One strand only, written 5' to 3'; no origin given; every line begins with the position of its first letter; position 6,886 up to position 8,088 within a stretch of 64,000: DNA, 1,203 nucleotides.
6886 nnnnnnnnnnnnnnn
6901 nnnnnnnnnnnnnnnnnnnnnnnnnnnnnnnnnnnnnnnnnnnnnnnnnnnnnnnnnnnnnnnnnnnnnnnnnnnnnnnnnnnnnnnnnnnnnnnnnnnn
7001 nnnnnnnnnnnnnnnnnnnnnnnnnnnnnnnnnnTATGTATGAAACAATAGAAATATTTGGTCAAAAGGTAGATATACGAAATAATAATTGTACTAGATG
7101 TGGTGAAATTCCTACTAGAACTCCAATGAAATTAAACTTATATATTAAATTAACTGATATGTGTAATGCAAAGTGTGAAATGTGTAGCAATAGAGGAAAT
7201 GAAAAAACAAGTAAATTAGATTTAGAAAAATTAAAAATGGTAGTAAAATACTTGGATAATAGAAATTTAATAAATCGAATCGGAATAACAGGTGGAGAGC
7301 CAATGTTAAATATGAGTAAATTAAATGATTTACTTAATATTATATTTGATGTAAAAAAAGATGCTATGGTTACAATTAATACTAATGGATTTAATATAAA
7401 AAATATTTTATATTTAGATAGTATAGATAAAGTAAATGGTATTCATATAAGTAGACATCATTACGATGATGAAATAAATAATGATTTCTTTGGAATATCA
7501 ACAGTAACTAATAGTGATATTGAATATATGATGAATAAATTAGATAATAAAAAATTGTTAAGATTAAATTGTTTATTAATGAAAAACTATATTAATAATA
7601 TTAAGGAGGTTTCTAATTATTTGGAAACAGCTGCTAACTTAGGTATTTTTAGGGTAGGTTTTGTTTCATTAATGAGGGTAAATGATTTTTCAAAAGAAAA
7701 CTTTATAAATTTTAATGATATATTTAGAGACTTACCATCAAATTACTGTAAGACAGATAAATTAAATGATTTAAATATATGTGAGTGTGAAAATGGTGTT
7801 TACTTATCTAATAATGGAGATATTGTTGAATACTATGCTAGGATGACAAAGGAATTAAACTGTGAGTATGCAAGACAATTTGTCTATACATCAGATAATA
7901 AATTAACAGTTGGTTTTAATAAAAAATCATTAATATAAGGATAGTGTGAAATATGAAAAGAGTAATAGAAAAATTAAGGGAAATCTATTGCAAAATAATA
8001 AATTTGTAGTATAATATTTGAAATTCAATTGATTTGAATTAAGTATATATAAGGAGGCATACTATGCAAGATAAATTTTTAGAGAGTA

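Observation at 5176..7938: Strongly promoted operon: Cys/Ser-rich tail protein followed by HemN-like and compact radical-SAM enzymes, a candidate uncharacterised RiPP-type maturation system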

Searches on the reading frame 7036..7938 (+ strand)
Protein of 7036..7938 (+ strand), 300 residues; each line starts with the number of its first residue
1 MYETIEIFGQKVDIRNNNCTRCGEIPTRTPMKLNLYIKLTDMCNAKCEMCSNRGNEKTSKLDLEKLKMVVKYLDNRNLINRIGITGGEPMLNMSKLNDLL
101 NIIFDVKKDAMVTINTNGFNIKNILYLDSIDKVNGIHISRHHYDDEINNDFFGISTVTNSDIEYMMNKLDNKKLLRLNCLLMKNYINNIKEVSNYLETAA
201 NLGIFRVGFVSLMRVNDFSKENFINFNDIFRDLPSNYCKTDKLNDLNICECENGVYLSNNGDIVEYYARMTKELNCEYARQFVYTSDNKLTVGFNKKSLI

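Call 3: search_protein_families(library=pfam, proteins=[window:7036-7938:+], max_evalue=0.01)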
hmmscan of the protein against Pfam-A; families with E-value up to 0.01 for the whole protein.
window:7036-7938:+ (300 aa): 2 families
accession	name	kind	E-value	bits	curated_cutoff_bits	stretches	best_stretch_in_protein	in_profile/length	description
PF04055.27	Radical_SAM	-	4.9e-13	50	29.5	1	37-155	1-122/166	Radical SAM superfamily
PF13353.11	Fer4_12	-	1.1e-06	29.4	22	1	42-125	14-98/137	4Fe-4S single cluster domain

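Call 4: search_protein_families(library=ncbifam, proteins=[window:7036-7938:+], max_evalue=0.01)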
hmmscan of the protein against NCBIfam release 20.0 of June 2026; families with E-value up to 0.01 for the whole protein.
window:7036-7938:+ (300 aa): 35 families (the best 25 are shown)
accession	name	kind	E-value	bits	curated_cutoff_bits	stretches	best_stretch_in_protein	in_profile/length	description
TIGR03977.1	rSAM_pair_HxsC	equivalog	5.9e-17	61.5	267.9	1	37-215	29-205/292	His-Xaa-Ser system radical SAM maturase HxsC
TIGR02666.1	moaA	equivalog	7.7e-15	54.7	284.05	1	35-244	12-227/336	GTP 3',8-cyclase MoaA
TIGR02668.1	moaA_archaeal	equivalog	7.8e-13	48.1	325.25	1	34-290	11-262/303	GTP 3',8-cyclase MoaA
TIGR04078.1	rSAM_yydG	equivalog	1.3e-11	44.5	300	1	35-153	3-122/309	YydG family radical SAM peptide epimerase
NF001199.0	PRK00164.2-1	equivalog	6.3e-11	42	231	1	34-220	13-195/308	GTP 3',8-cyclase MoaA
TIGR04317.1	W_rSAM_matur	equivalog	3.5e-10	39.5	380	1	34-222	5-194/349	tungsten cofactor oxidoreductase radical SAM maturase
TIGR02495.1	NrdG2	equivalog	5.1e-10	39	131.15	1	43-124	26-105/193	anaerobic ribonucleoside-triphosphate reductase activating protein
TIGR04478.1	rSAM_YfkAB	equivalog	5.1e-09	35.8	250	1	35-154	27-144/363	radical SAM/CxCxxxxC motif protein YfkAB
NF038283.1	viperin_w_prok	equivalog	1.3e-08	34.4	180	1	39-151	8-125/281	viperin family antiviral radical SAM protein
NF045646.2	rSAM_Se_TrsS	equivalog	2.1e-08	33.1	490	1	21-122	74-174/441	radical SAM (seleno)protein TrsS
TIGR03963.1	rSAM_QueE_Clost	equivalog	6.3e-08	32.6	260.1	1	32-119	19-103/219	putative 7-carboxy-7-deazaguanine synthase QueE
NF045702.1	rSAM_GDGT_ether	equivalog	8.4e-08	31.3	450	1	15-133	68-189/486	tetraether lipid synthase Tes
TIGR04167.1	rSAM_SeCys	equivalog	2.8e-07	30.1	300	1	35-118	10-92/303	arsenosugar biosynthesis radical SAM (seleno)protein ArsS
TIGR03822.1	AblA_like_2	hypoth_equivalog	9.4e-06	24.9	396.25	1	36-112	91-171/321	lysine-2,3-aminomutase-like protein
TIGR02109.1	PQQ_syn_pqqE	equivalog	1.2e-05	24.5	381.35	1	31-205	5-175/358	pyrroloquinoline quinone biosynthesis protein PqqE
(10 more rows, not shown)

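Call 7: find_homologous_proteins(query=window:7036-7938:+, max_evalue=0.001)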
Query window:7036-7938:+ (300 aa): 346 proteins with E <= 0.001 among 1682 candidates; the best 120 are listed.
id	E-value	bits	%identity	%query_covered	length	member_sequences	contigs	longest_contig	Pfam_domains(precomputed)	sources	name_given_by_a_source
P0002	2.2e-192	656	99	100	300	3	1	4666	PF04055.28,PF13353.12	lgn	-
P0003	5.6e-165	566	84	100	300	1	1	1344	PF04055.28,PF13353.12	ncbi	-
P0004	1.8e-146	505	77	100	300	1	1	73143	PF04055.28,PF13353.12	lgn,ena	-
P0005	2.2e-143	495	75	100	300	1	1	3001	PF04055.28,PF13353.12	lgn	-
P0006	1.8e-142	492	73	100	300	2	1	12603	PF04055.28,PF13353.12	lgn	-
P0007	1.1e-140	486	72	100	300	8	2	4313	PF04055.28,PF13353.12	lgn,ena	-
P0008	2.7e-140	485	74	100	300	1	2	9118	PF04055.28,PF13353.12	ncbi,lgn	-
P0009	4.7e-135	468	70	100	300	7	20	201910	PF04055.28,PF13353.12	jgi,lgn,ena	-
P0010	1.1e-133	463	69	100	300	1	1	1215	PF04055.28,PF13353.12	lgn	-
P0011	1.0e-129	450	68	100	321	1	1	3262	PF04055.28,PF13353.12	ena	-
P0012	1.4e-129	450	67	100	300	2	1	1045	PF04055.28,PF13353.12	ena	-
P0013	7.4e-129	447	66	100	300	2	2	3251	PF04055.28,PF13353.12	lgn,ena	-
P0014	9.3e-128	444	66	100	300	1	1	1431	PF04055.28,PF13353.12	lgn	-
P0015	1.2e-127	443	65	100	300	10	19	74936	PF04055.28,PF13353.12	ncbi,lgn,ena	-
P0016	1.4e-127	443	65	100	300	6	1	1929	PF04055.28,PF13353.12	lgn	-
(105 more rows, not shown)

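Call 21: find_related_loci(query=A1, collection=genome_contigs, flank=10000)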
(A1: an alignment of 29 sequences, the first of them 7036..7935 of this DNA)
Query A1 (300 aa) in genome_contigs; peptide patterns used: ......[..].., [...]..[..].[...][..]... (x = any residue, [..] = any of these).
136 stretches matched a pattern; 89 encode a relative of the query (tblastn E <= 1e-3); the best 80 are kept; 80 distinct loci.
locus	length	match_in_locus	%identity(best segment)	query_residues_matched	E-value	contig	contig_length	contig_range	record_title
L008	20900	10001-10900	73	1-300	2e-145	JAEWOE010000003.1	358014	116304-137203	MAG: Bacillota bacterium isolate OH_SBlB_51 k127_855654, whole genome shotgun sequence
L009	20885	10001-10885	67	1-295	1e-132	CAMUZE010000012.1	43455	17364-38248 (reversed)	MAG TPA_asm: uncultured Clostridia bacterium isolate SRR8387719_bin.51_metaWRAP_v1.3_MAG genome assembly, contig: ERZ142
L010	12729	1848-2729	60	1-294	4e-112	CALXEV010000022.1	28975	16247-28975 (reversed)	MAG: uncultured Clostridia bacterium isolate BRZ_CS__bin115 genome assembly, contig: BRZ_CS__NODE_2317_length_28975_cov_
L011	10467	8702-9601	57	1-300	3e-110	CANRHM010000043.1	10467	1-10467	MAG: uncultured Bacilli bacterium isolate Lapin-032__bin119 genome assembly, contig: Lapin-032__NODE_8733_length_10467_c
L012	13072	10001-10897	57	2-300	2e-109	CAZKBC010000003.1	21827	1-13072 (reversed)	MAG TPA_asm: uncultured Muribaculaceae bacterium isolate SRP294416_co3_734 genome assembly, contig: NODE_3548_length_218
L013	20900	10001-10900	57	1-300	4e-108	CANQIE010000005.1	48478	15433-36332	MAG: uncultured Bacilli bacterium isolate Lapin-030__bin56 genome assembly, contig: Lapin-030__NODE_1073_length_48478_co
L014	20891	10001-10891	58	1-300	2e-102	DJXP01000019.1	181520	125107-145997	MAG TPA_asm: Clostridiales bacterium UBA7001 UBA7001_contig_3414, whole genome shotgun sequence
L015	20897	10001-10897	48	1-294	1e-85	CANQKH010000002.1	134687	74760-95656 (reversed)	MAG: uncultured Clostridia bacterium isolate Lapin-030__bin96 genome assembly, contig: Lapin-030__NODE_130_length_134687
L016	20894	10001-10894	46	3-299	6e-85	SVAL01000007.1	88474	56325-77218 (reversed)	MAG: Bacillota bacterium isolate SIG201 NODE_1302_length_88474_cov_6.831098, whole genome shotgun sequence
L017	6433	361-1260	45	1-299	3e-84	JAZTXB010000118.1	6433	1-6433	MAG: Bacilli bacterium isolate T1900045331_YK20190020.MAGScoT_cleanbin_000028 SGB_6528_k141_1668567, whole genome shotgu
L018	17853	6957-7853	44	1-299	3e-84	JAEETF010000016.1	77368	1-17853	MAG: Bacilli bacterium isolate Tb.RUG.4 k141_2288576_flag=0_multi=36.3354_len=77368, whole genome shotgun sequence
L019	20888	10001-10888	46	4-294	8e-84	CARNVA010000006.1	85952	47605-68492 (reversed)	MAG TPA_asm: uncultured Eubacteriales bacterium isolate MGBC144555 genome assembly, contig: MGBC144555.6, whole genome s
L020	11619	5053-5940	45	5-295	4e-83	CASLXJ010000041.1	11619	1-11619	MAG: uncultured bacterium isolate 8-6_110307.18_1677752973 genome assembly, contig: NODE_1347_length_11619_cov_4.420270,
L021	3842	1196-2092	49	1-294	3e-83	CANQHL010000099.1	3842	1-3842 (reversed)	MAG: uncultured Clostridia bacterium isolate Lapin-030__bin48 genome assembly, contig: Lapin-030__NODE_28078_length_3842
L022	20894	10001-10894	46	3-299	2e-82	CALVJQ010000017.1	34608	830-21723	MAG: uncultured Bacilli bacterium isolate BRZ_KK__bin32 genome assembly, contig: BRZ_KK__NODE_1947_length_34608_cov_7.94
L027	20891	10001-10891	46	4-295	2e-80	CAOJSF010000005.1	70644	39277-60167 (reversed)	MAG TPA_asm: uncultured Clostridia bacterium isolate SRR15604559_bin.67_metawrap_v1.3_MAG genome assembly, contig: NODE.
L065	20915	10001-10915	31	5-300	1e-53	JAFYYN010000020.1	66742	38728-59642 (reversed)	MAG: Lachnospiraceae bacterium isolate RGIG7538 Water_buffalos_Omasum-1__c57819, whole genome shotgun sequence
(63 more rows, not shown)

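Call 28: search_solved_structures(query=A1, max_evalue=0.001)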
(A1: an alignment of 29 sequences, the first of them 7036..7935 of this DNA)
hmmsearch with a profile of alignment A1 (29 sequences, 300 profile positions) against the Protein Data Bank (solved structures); distinct sequences matched with E-value up to 0.001: 21.
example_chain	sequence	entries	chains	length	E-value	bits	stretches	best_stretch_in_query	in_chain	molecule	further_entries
1tv7_A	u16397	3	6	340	1.6e-08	37.4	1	34-232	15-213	Molybdenum cofactor biosynthesis protein A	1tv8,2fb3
2fb2_A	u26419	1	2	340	1.7e-08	37.4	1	34-232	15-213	Molybdenum cofactor biosynthesis protein A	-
9dfu_A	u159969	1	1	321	1e-07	34.8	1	38-184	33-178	Radical SAM core domain-containing protein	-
9dfn_A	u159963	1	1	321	1.4e-07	34.3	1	40-184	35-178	Radical SAM core domain-containing protein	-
8ai1_A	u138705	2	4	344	1.9e-07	33.9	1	34-137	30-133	Putative peptide biosynthesis protein YydG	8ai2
8ai6_A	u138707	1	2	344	2.2e-07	33.7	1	34-138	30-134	Putative peptide biosynthesis protein YydG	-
8ai3_A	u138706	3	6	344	2.4e-07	33.6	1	34-134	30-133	Putative peptide biosynthesis protein YydG | Radical SAM core domain-containing protein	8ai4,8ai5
8wm2_A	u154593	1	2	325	9.5e-07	31.6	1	28-139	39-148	Fe-S radical SAM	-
7n7i_A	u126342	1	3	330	1.5e-06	30.9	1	39-183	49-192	Viperin-like enzyme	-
6b4c_A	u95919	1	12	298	1.7e-06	30.8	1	40-183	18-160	Viperin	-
9dgw_A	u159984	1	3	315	1.9e-06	30.6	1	41-183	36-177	Radical SAM core domain-containing protein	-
9dfw_A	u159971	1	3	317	2.2e-06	30.4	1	41-183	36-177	Radical SAM core domain-containing protein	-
7tol_A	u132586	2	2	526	1e-05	28.2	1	24-132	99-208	glycerol dibiphytanyl glycerol tetraether - macrocyclic archaeol synthase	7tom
5vsl_A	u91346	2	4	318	1.5e-05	27.7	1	21-188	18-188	Radical S-adenosyl methionine domain-containing protein 2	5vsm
6q2p_A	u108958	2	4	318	1.5e-05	27.7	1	21-188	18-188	Radical S-adenosyl methionine domain-containing protein 2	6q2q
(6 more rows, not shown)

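Call 34: search_protein_families(library=pfam, proteins=[L027:1327-3882:+, L027:3896-4831:+, L027:5054-5710:+, L027:5714-7594:+, L027:7839-8549:+, L027:8559-9275:+, L027:12448-13824:-, L027:14354-14944:+, L027:15117-16748:-], max_evalue=0.001)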
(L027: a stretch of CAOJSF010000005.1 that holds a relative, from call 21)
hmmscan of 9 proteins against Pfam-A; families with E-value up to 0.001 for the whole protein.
L027:1327-3882:+ (851 aa): 1 family
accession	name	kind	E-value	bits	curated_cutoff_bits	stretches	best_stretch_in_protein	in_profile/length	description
PF02674.22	Colicin_V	-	3.3e-08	34.1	29.3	1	11-174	2-126/144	Colicin V production protein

L027:3896-4831:+ (311 aa): 2 families
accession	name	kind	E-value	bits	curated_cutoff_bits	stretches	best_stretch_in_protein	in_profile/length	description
PF01795.25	Methyltransf_5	-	1.4e-113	379.9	27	1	2-310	1-308/309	MraW methylase family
PF13847.12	Methyltransf_31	-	3.4e-08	33.7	27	1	19-87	1-71/145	Methyltransferase domain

L027:5054-5710:+ (218 aa): 0 families

L027:5714-7594:+ (626 aa): 4 families
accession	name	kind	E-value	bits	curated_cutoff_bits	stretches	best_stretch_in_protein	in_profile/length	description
PF00905.27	Transpeptidase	-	5.6e-72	242.9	22.1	1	248-550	3-298/299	Penicillin binding protein transpeptidase domain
PF03717.20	PBP_dimer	-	7.5e-25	88.8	24.4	1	57-203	2-177/180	Penicillin-binding Protein dimerisation domain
PF03793.24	PASTA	-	1.5e-09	38.1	23.2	1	571-625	1-62/64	PASTA domain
PF21922.1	PBP_dimer_2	-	3.1e-05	24.6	27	1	150-194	24-67/83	Penicillin binding protein A dimerisation domain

L027:7839-8549:+ (236 aa): 1 family
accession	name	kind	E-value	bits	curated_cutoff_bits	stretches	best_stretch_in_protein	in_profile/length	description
PF04298.18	Zn_peptidase_2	-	1e-24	87.7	27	1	16-222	4-207/218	Putative neutral zinc metallopeptidase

L027:8559-9275:+ (238 aa): 1 family
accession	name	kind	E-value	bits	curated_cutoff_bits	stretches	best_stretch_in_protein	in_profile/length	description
PF04298.18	Zn_peptidase_2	-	4.5e-68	229.5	27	1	13-230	4-216/218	Putative neutral zinc metallopeptidase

L027:12448-13824:- (458 aa): 2 families
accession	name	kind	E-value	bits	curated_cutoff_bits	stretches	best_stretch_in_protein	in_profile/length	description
PF03129.25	HGTP_anticodon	-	1.5e-24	86.4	21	1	366-453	1-93/94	Anticodon binding domain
PF00587.30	tRNA-synt_2b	-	2.3e-13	51.1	29.3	1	161-338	6-176/179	tRNA synthetase class II core domain (G, H, P, S and T)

L027:14354-14944:+ (196 aa): 0 families

L027:15117-16748:- (543 aa): 4 families
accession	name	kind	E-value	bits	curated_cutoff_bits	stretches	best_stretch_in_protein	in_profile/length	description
PF00005.33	ABC_tran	-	4.8e-39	134.5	25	2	35-201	2-137/137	ABC transporter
PF12848.13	ABC_tran_Xtn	-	6.8e-21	74.6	25.9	1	240-326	1-85/85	ABC transporter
PF13304.12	AAA_21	-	2.9e-09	37.9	27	0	47-65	2-26/304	AAA domain, putative AbiEii toxin, Type IV TA system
PF02463.25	SMC_N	-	1.5e-08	34.8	40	0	36-235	17-205/220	RecF/RecN/SMC N terminal domain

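Call 35: search_protein_families(library=pfam, proteins=[L013:4005-5819:+, L013:5812-8136:+, L013:10934-11638:+, L013:11688-12701:+, L009:5949-6572:+, L009:6585-7301:+, L009:7347-8231:+, L009:10934-11923:-, L013:2438-3415:+, L013:3408-3866:+], max_evalue=0.001)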
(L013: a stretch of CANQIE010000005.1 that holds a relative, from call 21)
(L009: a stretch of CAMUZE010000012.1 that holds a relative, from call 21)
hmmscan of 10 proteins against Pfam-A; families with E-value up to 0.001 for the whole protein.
L013:4005-5819:+ (604 aa): 5 families
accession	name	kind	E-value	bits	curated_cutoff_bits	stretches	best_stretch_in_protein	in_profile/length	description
PF00664.28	ABC_membrane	-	8.7e-34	117.9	28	1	34-311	1-274/274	ABC transporter transmembrane region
PF00005.33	ABC_tran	-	5.8e-31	108.4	25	1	374-524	1-136/137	ABC transporter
PF02463.25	SMC_N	-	4.8e-07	29.9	40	1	402-567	98-211/220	RecF/RecN/SMC N terminal domain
PF03193.22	RsgA_GTPase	-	0.00032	21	30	0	370-405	93-127/174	RsgA GTPase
PF13555.12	AAA_29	-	0.00067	19.8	27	0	375-401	13-39/61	P-loop containing region of AAA domain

L013:5812-8136:+ (774 aa): 4 families
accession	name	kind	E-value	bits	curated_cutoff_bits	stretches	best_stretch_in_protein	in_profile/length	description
PF00664.28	ABC_membrane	-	5.5e-51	174.3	28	1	249-488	33-274/274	ABC transporter transmembrane region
PF00005.33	ABC_tran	-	8.1e-26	91.7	25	1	554-701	2-137/137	ABC transporter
PF02463.25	SMC_N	-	7.3e-08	32.5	40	1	62-741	62-209/220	RecF/RecN/SMC N terminal domain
PF13401.12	AAA_22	-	0.00024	21.9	27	0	566-627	8-33/130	AAA domain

L013:10934-11638:+ (234 aa): 1 family
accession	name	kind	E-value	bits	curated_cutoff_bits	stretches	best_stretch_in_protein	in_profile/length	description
PF06541.16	ABC_trans_CmpB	-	2.1e-34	119.3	25.9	1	29-189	1-150/151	Putative ABC-transporter type IV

L013:11688-12701:+ (337 aa): 7 families
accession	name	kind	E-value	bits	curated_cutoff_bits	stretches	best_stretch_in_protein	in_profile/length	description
PF00004.35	AAA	-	1.3e-13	51.9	21.2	1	84-209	2-127/131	ATPase family associated with various cellular activities (AAA)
PF05621.17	TniB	-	1.1e-06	28.7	22.4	1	138-214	109-184/189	Bacterial TniB protein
PF13191.12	AAA_16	-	2.2e-06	28.7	32.6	1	63-108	3-52/167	AAA ATPase domain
PF20720.3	nSTAND3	-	4e-05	23.8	27.2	1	77-134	14-64/155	Novel STAND NTPase 3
PF13401.12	AAA_22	-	0.00057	20.6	27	0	80-174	5-110/130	AAA domain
PF07728.20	AAA_5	-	0.00069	20.1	22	0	84-159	3-77/139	AAA domain (dynein-related subfamily)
PF20703.3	nSTAND1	-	0.00075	19.7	27.1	0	64-225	18-195/379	Novel STAND NTPase 1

L009:5949-6572:+ (207 aa): 0 families

L009:6585-7301:+ (238 aa): 0 families

L009:7347-8231:+ (294 aa): 9 families
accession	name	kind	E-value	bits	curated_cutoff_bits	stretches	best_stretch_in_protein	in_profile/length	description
PF13847.12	Methyltransf_31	-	8.4e-16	58.4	27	1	78-197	2-141/145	Methyltransferase domain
PF08241.18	Methyltransf_11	-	3.1e-15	57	21.2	1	84-174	1-95/95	Methyltransferase domain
PF13649.12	Methyltransf_25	-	1.4e-11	45.3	27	1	83-170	1-97/97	Methyltransferase domain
PF08242.18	Methyltransf_12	-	2e-10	41.7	30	1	84-172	1-98/98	Methyltransferase domain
PF13489.12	Methyltransf_23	-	3.7e-07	30.4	27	1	77-174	20-116/164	Methyltransferase domain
PF07021.18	MetW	-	8.6e-06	25.9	21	0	72-171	7-107/193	Methionine biosynthesis protein MetW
PF00891.24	Methyltransf_2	-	0.00013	21.8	22.3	1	51-202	34-194/210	O-methyltransferase domain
PF06080.18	DUF938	-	0.00063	20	27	0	74-116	20-62/202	Protein of unknown function (DUF938)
PF02390.23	Methyltransf_4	-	0.00066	19.6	24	0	81-122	3-45/173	Putative methyltransferase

L009:10934-11923:- (329 aa): 2 families
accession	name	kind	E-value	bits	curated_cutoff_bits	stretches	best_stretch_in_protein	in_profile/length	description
PF04055.27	Radical_SAM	-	2.2e-17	64.2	29.5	1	10-161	1-164/166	Radical SAM superfamily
PF13353.11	Fer4_12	-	5.5e-06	27.2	22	1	14-92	13-97/137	4Fe-4S single cluster domain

L013:2438-3415:+ (325 aa): 2 families
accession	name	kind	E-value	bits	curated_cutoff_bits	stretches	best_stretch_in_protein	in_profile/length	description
PF02275.23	CBAH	-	2.8e-108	362.8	20.4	1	2-311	1-315/316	Linear amide C-N hydrolases, choloylglycine hydrolase family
PF03417.21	AAT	-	0.00043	20.5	23.2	0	11-164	6-132/225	Acyl-coenzyme A:6-aminopenicillanic acid acyl-transferase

L013:3408-3866:+ (152 aa): 1 family
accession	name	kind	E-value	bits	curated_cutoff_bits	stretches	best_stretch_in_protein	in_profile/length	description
PF18050.6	Cyclophil_like2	-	2.2e-27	95.8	22.7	1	48-150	2-114/115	Cyclophilin-like family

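Call 36: predict_structure(alignment_id=A1)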
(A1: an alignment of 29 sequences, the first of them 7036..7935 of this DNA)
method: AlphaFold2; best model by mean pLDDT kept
length: 300 residues; sequences in the alignment: 29
mean_pLDDT: 92.4   pTM: 0.90
mean pLDDT of the five models: 92.4, 92.1, 91.8, 91.7, 91.0
residues with pLDDT >= 90: 220; 70-90: 76; 50-70: 4; < 50: 0
segments of 3 or more residues with pLDDT < 50: none
pLDDT, mean of each block of 10 residues (from residue 1): 88 88 84 92 89 78 93 95 93 94 96 96 96 97 97 96 97 97 95 99 98 92 96 96 89 97 97 82 92 74
secondary structure, 60 per line:
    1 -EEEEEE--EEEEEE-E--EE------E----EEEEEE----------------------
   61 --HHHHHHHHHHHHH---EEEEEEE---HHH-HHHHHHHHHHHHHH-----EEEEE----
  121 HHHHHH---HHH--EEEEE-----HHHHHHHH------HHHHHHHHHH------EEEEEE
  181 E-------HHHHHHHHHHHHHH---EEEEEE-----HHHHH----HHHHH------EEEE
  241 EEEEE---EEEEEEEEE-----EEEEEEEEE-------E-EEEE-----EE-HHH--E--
elements in order: E2-7 E10-15 E33-38 H63-75 E79-85 H93-106 E112-116 H121-126 E135-139 H145-152 H159-168 E175-181 H189-202 E206-211 H217-221 H226-230 E237-245 E249-257 E263-271 E281-284

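Call 39: search_protein_families(library=pfam, proteins=[L065:6170-7492:+, L065:7515-8615:+, L065:8682-8963:+, L065:8965-9939:+, L065:9908-10918:+, L065:10935-12179:+, L065:12193-13308:+, L065:13345-14049:+, L065:14039-15094:+, L065:15075-15911:+], max_evalue=0.001)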
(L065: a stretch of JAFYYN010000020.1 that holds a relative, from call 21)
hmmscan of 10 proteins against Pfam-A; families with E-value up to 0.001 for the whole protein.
L065:6170-7492:+ (440 aa): 3 families
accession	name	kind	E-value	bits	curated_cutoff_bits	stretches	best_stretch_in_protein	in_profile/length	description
PF03734.19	YkuD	-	4e-17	63.6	23.4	1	249-377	2-146/146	L,D-transpeptidase catalytic domain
PF02368.24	Big_2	-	7.2e-13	48.7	22.8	2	153-195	29-71/79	Bacterial Ig-like domain (group 2)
PF20578.4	aBig_2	-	5.1e-05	23.4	27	0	59-108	3-54/89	Atrophied bacterial Ig domain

L065:7515-8615:+ (366 aa): 2 families
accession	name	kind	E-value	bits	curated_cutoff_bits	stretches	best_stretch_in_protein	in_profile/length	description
PF00149.33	Metallophos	-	7.1e-15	56.4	21.5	1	140-309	1-190/191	Calcineurin-like phosphoesterase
PF12850.12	Metallophos_2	-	2.8e-09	37.6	27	1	140-308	1-117/154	Calcineurin-like phosphoesterase superfamily domain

L065:8682-8963:+ (93 aa): 0 families

L065:8965-9939:+ (324 aa): 1 family
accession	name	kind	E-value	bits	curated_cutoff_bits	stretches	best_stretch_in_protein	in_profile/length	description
PF13306.12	LRR_5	-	4e-15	56.3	27.7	1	37-103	22-87/127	BspA type Leucine rich repeat region (6 copies)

L065:9908-10918:+ (336 aa): 2 families
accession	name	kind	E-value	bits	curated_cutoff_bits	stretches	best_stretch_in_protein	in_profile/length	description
PF04055.27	Radical_SAM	-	4.6e-15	56.6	29.5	1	66-181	1-120/166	Radical SAM superfamily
PF13353.11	Fer4_12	-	3e-06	28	22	1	70-165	13-108/137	4Fe-4S single cluster domain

L065:10935-12179:+ (414 aa): 2 families
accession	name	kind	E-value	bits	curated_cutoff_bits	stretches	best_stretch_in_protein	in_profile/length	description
PF13203.12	DUF2201_N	-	1.1e-27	97.8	23.2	1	13-263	12-257/271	Putative metallopeptidase domain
PF09967.15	DUF2201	-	4.7e-11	43.3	26.4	1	284-396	4-108/123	VWA-like domain (DUF2201)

L065:12193-13308:+ (371 aa): 2 families
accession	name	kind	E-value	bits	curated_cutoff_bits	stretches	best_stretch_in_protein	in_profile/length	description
PF07728.20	AAA_5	-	5.1e-07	30.2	22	1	25-131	5-105/139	AAA domain (dynein-related subfamily)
PF00004.35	AAA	-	2.8e-05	25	21.2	1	25-137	4-112/131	ATPase family associated with various cellular activities (AAA)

L065:13345-14049:+ (234 aa): 1 family
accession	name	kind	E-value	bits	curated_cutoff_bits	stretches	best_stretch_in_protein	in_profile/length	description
PF04973.17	NMN_transporter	-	4.5e-48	163.9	27.3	1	40-225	1-175/175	Nicotinamide mononucleotide transporter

L065:14039-15094:+ (351 aa): 2 families
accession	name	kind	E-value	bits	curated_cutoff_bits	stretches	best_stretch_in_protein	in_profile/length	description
PF13521.12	AAA_28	-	1.1e-33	117.2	27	1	166-328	1-164/164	AAA domain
PF01467.32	CTP_transf_like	-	4.9e-07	30.5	21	1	14-146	1-132/133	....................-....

L065:15075-15911:+ (278 aa): 4 families
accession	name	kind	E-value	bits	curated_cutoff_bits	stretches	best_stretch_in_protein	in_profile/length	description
PF00561.26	Abhydrolase_1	-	4.2e-18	66.3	25.8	1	36-246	19-240/245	alpha/beta hydrolase fold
PF12146.15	Hydrolase_4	-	3.1e-12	46.7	27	1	34-246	22-234/239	Serine aminopeptidase, S33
PF12697.13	Abhydrolase_6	-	5.2e-10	40.8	26.3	1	44-245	27-205/217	Alpha/beta hydrolase family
PF02129.25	Peptidase_S15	-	0.00052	20.2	23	0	87-234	95-250/262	X-Pro dipeptidyl-peptidase (S15 family)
